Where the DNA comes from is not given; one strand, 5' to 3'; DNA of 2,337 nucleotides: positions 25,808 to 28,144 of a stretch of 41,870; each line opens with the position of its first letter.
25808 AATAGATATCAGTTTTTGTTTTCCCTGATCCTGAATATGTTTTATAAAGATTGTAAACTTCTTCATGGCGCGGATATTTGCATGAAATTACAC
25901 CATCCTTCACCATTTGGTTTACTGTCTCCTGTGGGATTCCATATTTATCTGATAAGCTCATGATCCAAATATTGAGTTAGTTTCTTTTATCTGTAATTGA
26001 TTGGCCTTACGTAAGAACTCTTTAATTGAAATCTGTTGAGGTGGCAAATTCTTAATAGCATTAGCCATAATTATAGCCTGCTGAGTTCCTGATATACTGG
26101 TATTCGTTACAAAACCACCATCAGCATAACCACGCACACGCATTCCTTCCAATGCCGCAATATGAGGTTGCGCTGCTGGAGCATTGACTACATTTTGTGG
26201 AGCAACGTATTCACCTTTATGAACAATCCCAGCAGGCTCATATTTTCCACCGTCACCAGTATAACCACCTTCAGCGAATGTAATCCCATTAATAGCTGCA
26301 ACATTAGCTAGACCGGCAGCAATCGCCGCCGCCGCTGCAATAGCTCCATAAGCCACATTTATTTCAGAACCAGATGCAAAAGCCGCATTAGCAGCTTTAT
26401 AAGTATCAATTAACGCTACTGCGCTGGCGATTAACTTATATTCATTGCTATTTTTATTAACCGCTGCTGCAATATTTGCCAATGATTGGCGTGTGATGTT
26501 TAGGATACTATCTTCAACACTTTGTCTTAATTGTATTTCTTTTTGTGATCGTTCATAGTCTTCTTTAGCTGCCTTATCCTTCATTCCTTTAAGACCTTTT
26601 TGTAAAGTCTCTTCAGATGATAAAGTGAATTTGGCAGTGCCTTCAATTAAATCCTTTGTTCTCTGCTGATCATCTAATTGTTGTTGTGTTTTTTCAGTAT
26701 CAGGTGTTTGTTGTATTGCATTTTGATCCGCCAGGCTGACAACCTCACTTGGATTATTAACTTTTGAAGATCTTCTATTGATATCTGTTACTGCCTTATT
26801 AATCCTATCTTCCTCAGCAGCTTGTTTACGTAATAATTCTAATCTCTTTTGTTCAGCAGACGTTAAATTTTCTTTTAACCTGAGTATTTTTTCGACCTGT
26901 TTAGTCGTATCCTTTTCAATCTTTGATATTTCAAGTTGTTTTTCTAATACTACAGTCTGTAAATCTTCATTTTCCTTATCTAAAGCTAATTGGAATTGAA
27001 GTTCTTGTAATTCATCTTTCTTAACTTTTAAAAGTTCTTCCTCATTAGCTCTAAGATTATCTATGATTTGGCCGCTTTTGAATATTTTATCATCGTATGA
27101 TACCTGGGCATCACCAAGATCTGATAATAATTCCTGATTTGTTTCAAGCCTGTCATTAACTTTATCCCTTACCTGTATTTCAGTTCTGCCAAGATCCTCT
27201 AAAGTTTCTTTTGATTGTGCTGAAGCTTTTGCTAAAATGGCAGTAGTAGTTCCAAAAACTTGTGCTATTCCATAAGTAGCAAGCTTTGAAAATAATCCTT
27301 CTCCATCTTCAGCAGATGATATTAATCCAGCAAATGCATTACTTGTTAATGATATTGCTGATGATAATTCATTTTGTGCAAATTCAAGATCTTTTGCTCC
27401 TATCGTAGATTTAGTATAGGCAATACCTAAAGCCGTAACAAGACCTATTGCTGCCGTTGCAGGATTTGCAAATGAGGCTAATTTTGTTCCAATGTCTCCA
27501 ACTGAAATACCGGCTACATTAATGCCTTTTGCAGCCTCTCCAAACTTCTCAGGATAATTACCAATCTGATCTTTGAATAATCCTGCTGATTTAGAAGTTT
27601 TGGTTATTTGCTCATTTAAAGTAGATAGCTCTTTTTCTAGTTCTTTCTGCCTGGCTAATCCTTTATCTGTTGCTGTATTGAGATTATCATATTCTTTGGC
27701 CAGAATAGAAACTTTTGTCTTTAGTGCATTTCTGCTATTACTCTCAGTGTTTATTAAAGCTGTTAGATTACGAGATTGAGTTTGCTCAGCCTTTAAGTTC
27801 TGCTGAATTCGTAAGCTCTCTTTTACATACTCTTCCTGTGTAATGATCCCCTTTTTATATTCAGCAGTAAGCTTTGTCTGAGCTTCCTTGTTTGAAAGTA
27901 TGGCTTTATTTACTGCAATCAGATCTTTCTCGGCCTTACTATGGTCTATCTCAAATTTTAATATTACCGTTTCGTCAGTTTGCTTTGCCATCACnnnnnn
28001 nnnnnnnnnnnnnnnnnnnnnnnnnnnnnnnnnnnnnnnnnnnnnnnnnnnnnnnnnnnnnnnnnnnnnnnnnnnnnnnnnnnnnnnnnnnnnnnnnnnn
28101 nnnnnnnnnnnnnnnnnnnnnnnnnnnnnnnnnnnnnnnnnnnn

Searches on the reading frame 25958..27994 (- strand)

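Call 7: search_protein_families(library=phrogs, proteins=[window:25958-27994:-], max_evalue=0.001)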
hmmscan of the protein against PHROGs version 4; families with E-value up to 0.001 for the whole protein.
window:25958-27994:- (678 aa): 10 families
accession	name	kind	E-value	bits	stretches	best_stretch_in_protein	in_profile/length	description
phrog_1506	-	tail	7e-21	75.1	1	255-603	879-1206/1269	tail length tape measure protein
phrog_24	-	tail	3.5e-16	59.5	1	321-642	654-1000/1151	tail length tape measure protein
phrog_21845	-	tail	2e-14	54.3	1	259-601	224-563/764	tail length tape measure protein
phrog_4346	-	unknown function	3e-14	53.4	1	357-633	276-535/600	-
phrog_19210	-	unknown function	6.7e-13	49.4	1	519-604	119-200/399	-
phrog_339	-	tail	1.2e-12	48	1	20-650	463-1071/1123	tail length tape measure protein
phrog_3336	-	tail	4.5e-11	43.1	1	77-629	487-1006/1051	tail length tape measure protein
phrog_1716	-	tail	7.3e-10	39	1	293-629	522-841/943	tail length tape measure protein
phrog_167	-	tail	8.7e-05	21.4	1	28-226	108-311/1555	tail length tape measure protein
phrog_17727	-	tail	0.00052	20.1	1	69-218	73-216/443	tail length tape measure protein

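Call 8: search_protein_families(library=pfam, proteins=[window:25958-27994:-], max_evalue=0.001)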
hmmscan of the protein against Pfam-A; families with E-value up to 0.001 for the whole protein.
window:25958-27994:- (678 aa): 0 families
